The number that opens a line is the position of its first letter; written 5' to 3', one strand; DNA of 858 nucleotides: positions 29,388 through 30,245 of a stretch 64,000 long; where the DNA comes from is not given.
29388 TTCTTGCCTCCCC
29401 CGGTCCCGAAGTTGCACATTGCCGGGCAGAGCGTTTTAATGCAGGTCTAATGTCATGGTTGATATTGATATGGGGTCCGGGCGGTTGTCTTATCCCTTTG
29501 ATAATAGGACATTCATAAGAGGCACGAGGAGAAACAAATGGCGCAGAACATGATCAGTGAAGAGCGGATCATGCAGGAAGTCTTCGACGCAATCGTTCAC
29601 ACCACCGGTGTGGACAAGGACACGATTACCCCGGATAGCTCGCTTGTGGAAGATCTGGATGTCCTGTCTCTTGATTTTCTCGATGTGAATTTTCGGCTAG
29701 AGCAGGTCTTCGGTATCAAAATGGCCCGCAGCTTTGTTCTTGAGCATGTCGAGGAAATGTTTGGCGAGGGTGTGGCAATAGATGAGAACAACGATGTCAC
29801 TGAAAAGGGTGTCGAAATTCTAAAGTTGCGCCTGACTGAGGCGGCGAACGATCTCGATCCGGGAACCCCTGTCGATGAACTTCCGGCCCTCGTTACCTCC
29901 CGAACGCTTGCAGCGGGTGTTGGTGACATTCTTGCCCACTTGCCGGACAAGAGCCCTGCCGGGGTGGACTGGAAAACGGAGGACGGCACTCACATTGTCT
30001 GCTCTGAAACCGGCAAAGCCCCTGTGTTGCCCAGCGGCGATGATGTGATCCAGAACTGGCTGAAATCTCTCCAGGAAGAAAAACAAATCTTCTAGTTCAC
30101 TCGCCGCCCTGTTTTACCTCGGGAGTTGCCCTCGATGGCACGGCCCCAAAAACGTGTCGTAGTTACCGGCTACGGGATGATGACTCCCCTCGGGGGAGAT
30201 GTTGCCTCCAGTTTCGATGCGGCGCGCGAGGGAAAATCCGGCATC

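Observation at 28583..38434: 11-gene type II FAS/PKS-like operon (aryl-polyene-like specialised lipid system) of unclear product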

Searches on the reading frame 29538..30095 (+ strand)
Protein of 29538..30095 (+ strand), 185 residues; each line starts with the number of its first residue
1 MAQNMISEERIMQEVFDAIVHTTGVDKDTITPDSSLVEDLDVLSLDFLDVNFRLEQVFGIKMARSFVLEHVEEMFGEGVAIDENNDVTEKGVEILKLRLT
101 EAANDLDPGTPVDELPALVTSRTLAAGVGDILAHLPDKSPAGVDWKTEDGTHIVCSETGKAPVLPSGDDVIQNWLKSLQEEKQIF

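Call 4: search_protein_families(library=pfam, proteins=[window:29538-30095:+], max_evalue=0.01)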
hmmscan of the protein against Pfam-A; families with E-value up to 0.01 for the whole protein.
window:29538-30095:+ (185 aa): 1 family
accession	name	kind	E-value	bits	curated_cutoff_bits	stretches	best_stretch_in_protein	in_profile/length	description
PF00550.31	PP-binding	-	0.00038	21.1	20.8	1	15-70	3-57/67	Phosphopantetheine attachment site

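Call 5: search_protein_families(library=ncbifam, proteins=[window:29538-30095:+], max_evalue=0.01)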
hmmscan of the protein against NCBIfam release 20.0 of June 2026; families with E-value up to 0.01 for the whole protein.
window:29538-30095:+ (185 aa): 10 families
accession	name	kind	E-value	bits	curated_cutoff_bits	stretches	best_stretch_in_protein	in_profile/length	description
NF005079.0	PRK06508.1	equivalog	1.4e-12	47.8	83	1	13-65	6-58/93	acyl carrier protein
NF002148.0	PRK00982.1-2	subfamily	2.1e-09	37.1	71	1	8-63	2-57/79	acyl carrier protein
NF002150.0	PRK00982.1-4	subfamily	1.2e-08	35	66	1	7-63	2-58/80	acyl carrier protein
NF002147.0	PRK00982.1-1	equivalog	1.2e-08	34.7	84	1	5-62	2-59/83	acyl carrier protein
TIGR00517.1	acyl_carrier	equivalog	7.8e-08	32.1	70.45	1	9-63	2-56/77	acyl carrier protein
NF003757.0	PRK05350.1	equivalog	1.7e-07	31.3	65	1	5-62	1-58/83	acyl carrier protein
NF040636.1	AcpM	exception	6e-07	29.4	146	1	7-62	2-57/93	meromycolate extension acyl carrier protein AcpM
NF006031.0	PRK08172.1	equivalog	4.1e-06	27.4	76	1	14-63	8-57/82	acyl carrier protein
NF002149.0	PRK00982.1-3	equivalog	9.9e-05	22.2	106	1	10-62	3-55/78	acyl carrier protein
NF002151.0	PRK00982.1-5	equivalog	0.00016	21.8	92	1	11-62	4-55/78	acyl carrier protein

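Call 11: search_solved_structures(query=window:29538-30095:+, max_evalue=1, show_alignments=2)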
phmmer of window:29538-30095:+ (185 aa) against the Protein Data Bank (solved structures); distinct sequences matched with E-value up to 1: 72 (the best 60 are shown).
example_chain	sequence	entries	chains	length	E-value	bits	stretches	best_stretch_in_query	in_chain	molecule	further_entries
2kw2_A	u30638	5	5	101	1.6e-08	37.6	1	15-65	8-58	Specialized acyl carrier protein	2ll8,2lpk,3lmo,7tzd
8f5i_A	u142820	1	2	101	2.5e-07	33.6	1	15-63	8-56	Specialized acyl carrier protein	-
1klp_A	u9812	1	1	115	2.6e-06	30.3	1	6-64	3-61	MEROMYCOLATE EXTENSION ACYL CARRIER PROTEIN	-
9s2u_I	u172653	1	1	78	7.9e-06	28.7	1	8-63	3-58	Meromycolate extension acyl carrier protein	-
7bvc_P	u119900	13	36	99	8.4e-06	28.7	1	7-63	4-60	Meromycolate extension acyl carrier protein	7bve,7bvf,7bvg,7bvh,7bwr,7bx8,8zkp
2qnw_A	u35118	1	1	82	1.3e-05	28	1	10-62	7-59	Acyl carrier protein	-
8yg0_A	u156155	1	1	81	1.4e-05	27.9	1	7-62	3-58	Acyl carrier protein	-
2ehs_A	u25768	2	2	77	1.9e-05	27.5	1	13-63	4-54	Acyl carrier protein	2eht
9rfu_G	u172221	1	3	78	3.2e-05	26.8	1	8-63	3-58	Meromycolate extension acyl carrier protein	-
9rgb_G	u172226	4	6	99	3.4e-05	26.7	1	7-63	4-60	Meromycolate extension acyl carrier protein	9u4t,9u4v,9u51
6lvt_A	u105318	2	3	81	3.5e-05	26.6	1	5-64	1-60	Acyl carrier protein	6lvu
4dxe_H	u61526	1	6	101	0.0002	24.2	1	13-62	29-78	Acyl carrier protein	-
7am2_CC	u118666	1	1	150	0.00069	22.4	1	3-60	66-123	Acyl carrier protein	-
6sga_Fc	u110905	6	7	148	0.00076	22.3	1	3-60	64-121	mt-SAF32 | Acyl carrier protein | mt-ACP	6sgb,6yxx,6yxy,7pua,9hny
5zws_B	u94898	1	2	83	0.0008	22.2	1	11-61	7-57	Acyl carrier protein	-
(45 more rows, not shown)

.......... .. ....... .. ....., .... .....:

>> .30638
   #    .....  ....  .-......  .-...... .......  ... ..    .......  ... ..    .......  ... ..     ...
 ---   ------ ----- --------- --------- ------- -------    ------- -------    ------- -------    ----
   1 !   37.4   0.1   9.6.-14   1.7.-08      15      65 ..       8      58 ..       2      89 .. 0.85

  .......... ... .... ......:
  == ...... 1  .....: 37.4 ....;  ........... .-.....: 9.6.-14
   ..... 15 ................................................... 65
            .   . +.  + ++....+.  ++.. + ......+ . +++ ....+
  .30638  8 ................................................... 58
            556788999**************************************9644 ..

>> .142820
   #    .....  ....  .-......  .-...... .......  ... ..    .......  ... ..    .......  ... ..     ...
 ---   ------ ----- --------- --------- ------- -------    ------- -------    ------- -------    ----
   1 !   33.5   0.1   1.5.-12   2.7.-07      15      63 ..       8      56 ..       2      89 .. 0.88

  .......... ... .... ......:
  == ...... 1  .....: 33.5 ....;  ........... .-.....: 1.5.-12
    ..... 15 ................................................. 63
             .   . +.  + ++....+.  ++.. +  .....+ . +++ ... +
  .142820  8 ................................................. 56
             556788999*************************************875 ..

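Call 13: find_homologous_proteins(query=window:29538-30095:+, max_evalue=0.001)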
Query window:29538-30095:+ (185 aa): 107 proteins with E <= 0.001 among 266 candidates.
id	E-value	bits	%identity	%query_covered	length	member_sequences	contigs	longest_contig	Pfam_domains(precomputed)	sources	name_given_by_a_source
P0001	3.8e-109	380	94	100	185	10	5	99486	-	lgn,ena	-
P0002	1.6e-108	378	94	100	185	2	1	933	-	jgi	jgi:acyl carrier protein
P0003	1.2e-106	372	92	100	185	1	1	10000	-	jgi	-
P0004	1.0e-96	340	83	100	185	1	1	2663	PF00550.32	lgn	-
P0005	4.1e-96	338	81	100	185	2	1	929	PF00550.32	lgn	-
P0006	1.7e-95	335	82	100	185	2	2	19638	PF00550.32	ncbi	-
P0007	3.9e-95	334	82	100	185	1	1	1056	-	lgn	-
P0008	6.1e-94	330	81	100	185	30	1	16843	PF00550.32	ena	-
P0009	1.6e-92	326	80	100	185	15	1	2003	-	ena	-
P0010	1.5e-91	323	78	100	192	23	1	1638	PF00550.32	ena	-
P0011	1.1e-89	317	79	99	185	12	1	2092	PF00550.32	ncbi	-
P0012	3.7e-88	312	76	100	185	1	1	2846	PF00550.32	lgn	-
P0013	5.7e-87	308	77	100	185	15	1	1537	PF00550.32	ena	-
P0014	7.3e-86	304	74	100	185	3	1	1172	PF00550.32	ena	-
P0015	1.3e-85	303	76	100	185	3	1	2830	PF00550.32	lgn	-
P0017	9.4e-85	301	75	100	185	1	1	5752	PF00550.32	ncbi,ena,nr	ncbi:MAG: phosphopantetheine-binding protein [bacterium]|nr:phosphopantetheine-binding protein [bact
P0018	1.3e-84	300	76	100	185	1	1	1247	PF00550.32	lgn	-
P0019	2.2e-84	299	75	100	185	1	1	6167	PF00550.32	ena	-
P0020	1.6e-83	297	74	100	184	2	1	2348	PF00550.32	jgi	jgi:acyl carrier protein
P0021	2.4e-83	296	71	100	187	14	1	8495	PF00550.32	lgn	-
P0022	5.7e-83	295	74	100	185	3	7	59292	PF00550.32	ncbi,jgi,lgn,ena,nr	ncbi:MAG: hypothetical protein A3J27_09510 [Candidatus Tectomicrobia bacterium RIFCSPLOWO2_12_FULL_6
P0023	7.6e-83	294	72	100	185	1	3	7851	PF00550.32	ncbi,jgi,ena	-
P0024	9.2e-83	294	72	100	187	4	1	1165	PF00550.32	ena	-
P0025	1.5e-82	293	73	100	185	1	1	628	PF00550.32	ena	-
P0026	2.0e-81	290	72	100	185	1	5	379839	PF00550.32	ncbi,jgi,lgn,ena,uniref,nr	ncbi:MAG: hypothetical protein HYZ11_01105 [Candidatus Tectomicrobia bacterium]|uniref:Carrier domai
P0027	4.1e-81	289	70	100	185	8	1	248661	PF00550.32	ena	-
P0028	1.1e-80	287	71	100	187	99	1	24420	PF00550.32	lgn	-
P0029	1.5e-79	284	72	100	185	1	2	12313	PF00550.32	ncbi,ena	ncbi:MAG: phosphopantetheine-binding protein [Nitrospinota bacterium]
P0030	3.7e-79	282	70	100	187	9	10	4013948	PF00550.32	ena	-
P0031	4.9e-78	279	69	100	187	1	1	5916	PF00550.32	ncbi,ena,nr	ncbi:MAG: phosphopantetheine-binding protein [Nitrospinae bacterium]|nr:phosphopantetheine-binding p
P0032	5.0e-78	279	71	100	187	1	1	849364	PF00550.32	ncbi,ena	-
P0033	3.6e-77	276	67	100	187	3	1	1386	PF00550.32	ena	-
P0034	6.0e-77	275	69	100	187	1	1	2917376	PF00550.32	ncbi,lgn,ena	-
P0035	6.1e-59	216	55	100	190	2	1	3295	PF00550.32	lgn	-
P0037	4.5e-58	214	53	100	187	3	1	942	PF00550.32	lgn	-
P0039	1.4e-57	212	54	100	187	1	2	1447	PF00550.32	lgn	-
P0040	2.6e-56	208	57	100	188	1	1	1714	PF00550.32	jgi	jgi:acyl carrier protein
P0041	4.6e-56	207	55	100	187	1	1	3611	PF00550.32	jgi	jgi:acyl carrier protein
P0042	1.0e-55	206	53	100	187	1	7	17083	PF00550.32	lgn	-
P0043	1.0e-55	206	55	100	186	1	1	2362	PF00550.32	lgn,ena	-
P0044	1.9e-55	205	55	99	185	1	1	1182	PF00550.32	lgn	-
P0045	2.4e-55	205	54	100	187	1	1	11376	PF00550.32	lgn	-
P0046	2.4e-55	205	54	100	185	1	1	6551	PF00550.32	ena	-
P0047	3.3e-55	204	53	100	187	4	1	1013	PF00550.32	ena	-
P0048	1.2e-54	202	55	100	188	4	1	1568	PF00550.32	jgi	-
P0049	2.2e-54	202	54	100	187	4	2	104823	PF00550.32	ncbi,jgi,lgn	-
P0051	2.2e-53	198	52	100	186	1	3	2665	PF00550.32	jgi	jgi:acyl carrier protein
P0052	2.9e-53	198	53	100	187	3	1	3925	PF00550.32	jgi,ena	-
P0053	5.6e-53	197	52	100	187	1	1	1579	PF00550.32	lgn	-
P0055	1.9e-52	195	56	100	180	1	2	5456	PF00550.32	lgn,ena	-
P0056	7.3e-52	193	52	100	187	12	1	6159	PF00550.32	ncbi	-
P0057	8.4e-52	193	53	100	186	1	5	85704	PF00550.32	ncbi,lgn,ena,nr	ncbi:MAG: hypothetical protein ISR96_04725 [Nitrospira sp.]|nr:hypothetical protein [bacterium] MBL7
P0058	2.6e-51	192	52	100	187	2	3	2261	PF00550.32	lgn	-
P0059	4.7e-51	191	52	100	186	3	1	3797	PF00550.32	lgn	-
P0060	6.8e-51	190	52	100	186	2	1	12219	PF00550.32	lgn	-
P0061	6.9e-51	190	52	100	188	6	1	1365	PF00550.32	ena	-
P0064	3.7e-50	188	50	100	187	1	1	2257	PF00550.32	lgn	-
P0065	3.9e-50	188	52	100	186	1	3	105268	PF00550.32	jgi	jgi:acyl carrier protein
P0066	5.9e-50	187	51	100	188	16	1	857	PF00550.32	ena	-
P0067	6.0e-50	187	52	100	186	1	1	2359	PF00550.32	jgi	jgi:acyl carrier protein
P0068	7.0e-50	187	52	100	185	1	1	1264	PF00550.32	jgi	jgi:acyl carrier protein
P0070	8.1e-49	183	55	93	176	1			PF00550.32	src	-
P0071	1.1e-48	183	52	100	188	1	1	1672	PF00550.32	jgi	jgi:acyl carrier protein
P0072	1.4e-48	183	52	100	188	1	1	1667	PF00550.32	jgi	-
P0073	2.3e-48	182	49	100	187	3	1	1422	PF00550.32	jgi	jgi:acyl carrier protein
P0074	3.7e-48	181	51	100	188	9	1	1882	PF00550.32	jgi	-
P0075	8.9e-48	180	49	100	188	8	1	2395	PF00550.32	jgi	jgi:acyl carrier protein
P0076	1.4e-47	179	49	100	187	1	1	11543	PF00550.32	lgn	-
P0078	2.5e-47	179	49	100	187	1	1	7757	PF00550.32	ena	-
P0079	7.9e-47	177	49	100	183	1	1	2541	PF00550.32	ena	-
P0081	6.0e-46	174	48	100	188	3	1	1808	PF00550.32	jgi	-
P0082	2.0e-39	153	42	100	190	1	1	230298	-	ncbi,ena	-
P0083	4.8e-39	152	46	97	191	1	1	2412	PF00550.32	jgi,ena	-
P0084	8.1e-39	151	46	99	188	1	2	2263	PF00550.32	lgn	-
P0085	1.4e-38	150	44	97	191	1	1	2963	PF00550.32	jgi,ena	-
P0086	2.0e-38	150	44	97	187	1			PF00550.32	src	-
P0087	2.3e-38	149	83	48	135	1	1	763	PF00550.32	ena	-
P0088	3.4e-38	149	46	97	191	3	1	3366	PF00550.32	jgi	jgi:acyl carrier protein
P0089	4.3e-38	149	46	97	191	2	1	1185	PF00550.32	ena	-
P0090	1.2e-37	147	44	97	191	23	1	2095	PF00550.32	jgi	jgi:acyl carrier protein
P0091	5.2e-37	145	44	100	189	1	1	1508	PF00550.32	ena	-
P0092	1.2e-36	144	43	97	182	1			PF00550.32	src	-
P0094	1.8e-36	143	46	97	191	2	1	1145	PF00550.32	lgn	-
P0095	2.7e-36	143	45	97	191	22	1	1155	PF00550.32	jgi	jgi:acyl carrier protein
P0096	2.9e-36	143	43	97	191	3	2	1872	PF00550.32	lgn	-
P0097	1.3e-35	141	42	97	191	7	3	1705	PF00550.32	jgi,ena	-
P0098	2.5e-35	140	59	65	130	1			PF00550.32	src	-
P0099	1.0e-34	138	43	97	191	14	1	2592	PF00550.32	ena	-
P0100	1.4e-34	137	43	97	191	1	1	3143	PF00550.32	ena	-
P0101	2.3e-33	133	40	100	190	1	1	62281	PF00550.32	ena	-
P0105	5.2e-30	122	37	100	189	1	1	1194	PF00550.32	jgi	jgi:acyl carrier protein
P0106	6.7e-29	119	48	76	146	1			PF00550.32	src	-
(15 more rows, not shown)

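Call 14: find_encoding_contigs(protein=P0034, flank=10000, max_places=2)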
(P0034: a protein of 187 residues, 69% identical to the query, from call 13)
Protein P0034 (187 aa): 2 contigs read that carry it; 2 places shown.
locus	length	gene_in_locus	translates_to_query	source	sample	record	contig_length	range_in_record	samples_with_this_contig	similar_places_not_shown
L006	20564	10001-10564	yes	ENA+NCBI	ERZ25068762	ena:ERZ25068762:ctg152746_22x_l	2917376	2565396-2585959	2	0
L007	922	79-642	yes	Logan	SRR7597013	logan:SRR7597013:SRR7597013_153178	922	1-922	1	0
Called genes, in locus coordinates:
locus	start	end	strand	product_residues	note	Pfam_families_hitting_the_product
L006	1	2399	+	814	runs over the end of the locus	PF04313:HSDR_N (faint)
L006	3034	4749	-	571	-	PF02463:SMC_N, PF13476:AAA_23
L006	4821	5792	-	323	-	PF01513:NAD_kinase, PF20143:NAD_kinase_C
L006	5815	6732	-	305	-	PF09674:DUF2400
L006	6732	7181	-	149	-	PF02580:Tyr_Deacylase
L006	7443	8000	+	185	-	PF00072:Response_reg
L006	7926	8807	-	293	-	PF09754:PAC2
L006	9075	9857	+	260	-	PF00106:adh_short, PF08659:KR, PF13561:adh_short_C2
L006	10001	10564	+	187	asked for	PF00550:PP-binding (weak)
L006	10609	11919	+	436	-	PF00109:ketoacyl-synt, PF00108:Thiolase_N (faint), PF02801:Ketoacyl-synt_C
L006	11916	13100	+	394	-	PF00109:ketoacyl-synt, PF02801:Ketoacyl-synt_C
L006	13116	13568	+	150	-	PF07977:FabA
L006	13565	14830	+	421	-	PF00109:ketoacyl-synt, PF00108:Thiolase_N (weak), PF02801:Ketoacyl-synt_C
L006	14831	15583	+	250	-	PF00106:adh_short, PF08659:KR, PF13561:adh_short_C2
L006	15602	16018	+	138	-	PF01648:ACPS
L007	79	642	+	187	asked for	PF00550:PP-binding (weak)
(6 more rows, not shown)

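Call 15: find_encoding_contigs(protein=P0057, flank=10000, max_places=2)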
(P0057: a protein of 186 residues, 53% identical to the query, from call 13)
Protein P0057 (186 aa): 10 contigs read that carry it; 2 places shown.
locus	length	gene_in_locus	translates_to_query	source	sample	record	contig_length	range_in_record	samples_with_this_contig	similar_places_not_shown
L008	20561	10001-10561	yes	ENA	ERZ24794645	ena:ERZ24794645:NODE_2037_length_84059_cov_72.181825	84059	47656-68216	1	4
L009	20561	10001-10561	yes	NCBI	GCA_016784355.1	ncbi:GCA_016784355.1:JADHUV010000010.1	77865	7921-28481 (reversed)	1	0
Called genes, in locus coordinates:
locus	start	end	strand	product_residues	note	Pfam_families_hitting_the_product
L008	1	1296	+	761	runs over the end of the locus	PF07244:POTRA, PF08478:POTRA_1 (faint), PF08479:POTRA_2 (faint), PF25282:POTRA1_3_Toc75 (faint), PF07244:POTRA, PF01103:Omp85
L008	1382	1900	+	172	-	PF03938:OmpH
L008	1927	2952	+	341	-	PF04613:LpxD, PF25084:LbH_EIF2B, PF25087:GMPPB_C, PF00132:Hexapep, PF14602:Hexapep_2 (faint), PF00132:Hexapep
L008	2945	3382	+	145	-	PF22817:ApeP-like, PF07977:FabA, PF22818:ApeI-like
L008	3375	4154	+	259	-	PF25084:LbH_EIF2B (faint), PF25087:GMPPB_C (weak), PF00132:Hexapep, PF13720:Acetyltransf_11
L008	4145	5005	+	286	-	PF17930:LpxI_N, PF06230:LpxI_C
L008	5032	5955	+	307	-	PF01408:GFO_IDH_MocA, PF22725:GFO_IDH_MocA_C3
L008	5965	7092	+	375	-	PF00155:Aminotran_1_2 (weak), PF01041:DegT_DnrJ_EryC1, PF00266:Aminotran_5 (weak), PF01053:Cys_Met_Meta_PP (weak)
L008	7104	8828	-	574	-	PF01464:SLT, PF01476:LysM, PF23473:LysM3_LYK4_5 (faint), PF01476:LysM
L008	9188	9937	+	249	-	PF00106:adh_short, PF01370:Epimerase (faint), PF08659:KR, PF13561:adh_short_C2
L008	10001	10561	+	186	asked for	PF00550:PP-binding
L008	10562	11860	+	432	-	PF00109:ketoacyl-synt, PF00108:Thiolase_N (faint), PF02801:Ketoacyl-synt_C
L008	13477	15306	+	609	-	PF02310:B12-binding, PF04055:Radical_SAM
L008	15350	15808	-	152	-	PF01035:DNA_binding_1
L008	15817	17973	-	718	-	PF13328:HD_4, PF01966:HD, PF04607:RelA_SpoT, PF02824:TGS, PF19296:RelA_AH, PF28438:RelA_RIS, PF01842:ACT, PF13291:ACT_4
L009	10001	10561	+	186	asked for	PF00550:PP-binding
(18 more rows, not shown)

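Call 16: find_encoding_contigs(protein=P0082, flank=10000, max_places=2)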
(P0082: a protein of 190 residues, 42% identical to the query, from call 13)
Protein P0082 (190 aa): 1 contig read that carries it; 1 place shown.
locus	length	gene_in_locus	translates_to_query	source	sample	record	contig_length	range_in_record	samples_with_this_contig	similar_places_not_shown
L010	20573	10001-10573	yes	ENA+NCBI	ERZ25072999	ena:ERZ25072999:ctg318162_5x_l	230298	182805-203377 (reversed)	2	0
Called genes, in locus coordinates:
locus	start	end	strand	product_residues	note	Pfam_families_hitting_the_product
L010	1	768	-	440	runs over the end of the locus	PF12704:MacB_PCD, PF02687:FtsX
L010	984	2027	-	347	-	-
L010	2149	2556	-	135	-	-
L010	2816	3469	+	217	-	PF00297:Ribosomal_L3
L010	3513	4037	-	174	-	-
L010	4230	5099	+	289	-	-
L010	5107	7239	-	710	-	PF07995:GSDH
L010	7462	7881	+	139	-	PF00571:CBS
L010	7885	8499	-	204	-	-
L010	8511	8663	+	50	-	-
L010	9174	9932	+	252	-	PF00106:adh_short, PF08659:KR, PF13561:adh_short_C2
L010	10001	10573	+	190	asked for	-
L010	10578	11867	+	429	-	PF00109:ketoacyl-synt, PF02801:Ketoacyl-synt_C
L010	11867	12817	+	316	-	PF00109:ketoacyl-synt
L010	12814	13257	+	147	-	PF07977:FabA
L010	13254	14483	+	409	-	PF00109:ketoacyl-synt, PF00108:Thiolase_N (faint), PF02801:Ketoacyl-synt_C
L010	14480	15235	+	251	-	PF00106:adh_short, PF01370:Epimerase (faint), PF08659:KR, PF13561:adh_short_C2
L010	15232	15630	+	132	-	PF01648:ACPS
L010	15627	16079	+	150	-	PF07977:FabA, PF22818:ApeI-like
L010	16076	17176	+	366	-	PF00109:ketoacyl-synt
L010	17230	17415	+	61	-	-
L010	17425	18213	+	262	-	PF00578:AhpC-TSA (weak)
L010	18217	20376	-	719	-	PF07995:GSDH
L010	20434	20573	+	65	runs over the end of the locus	-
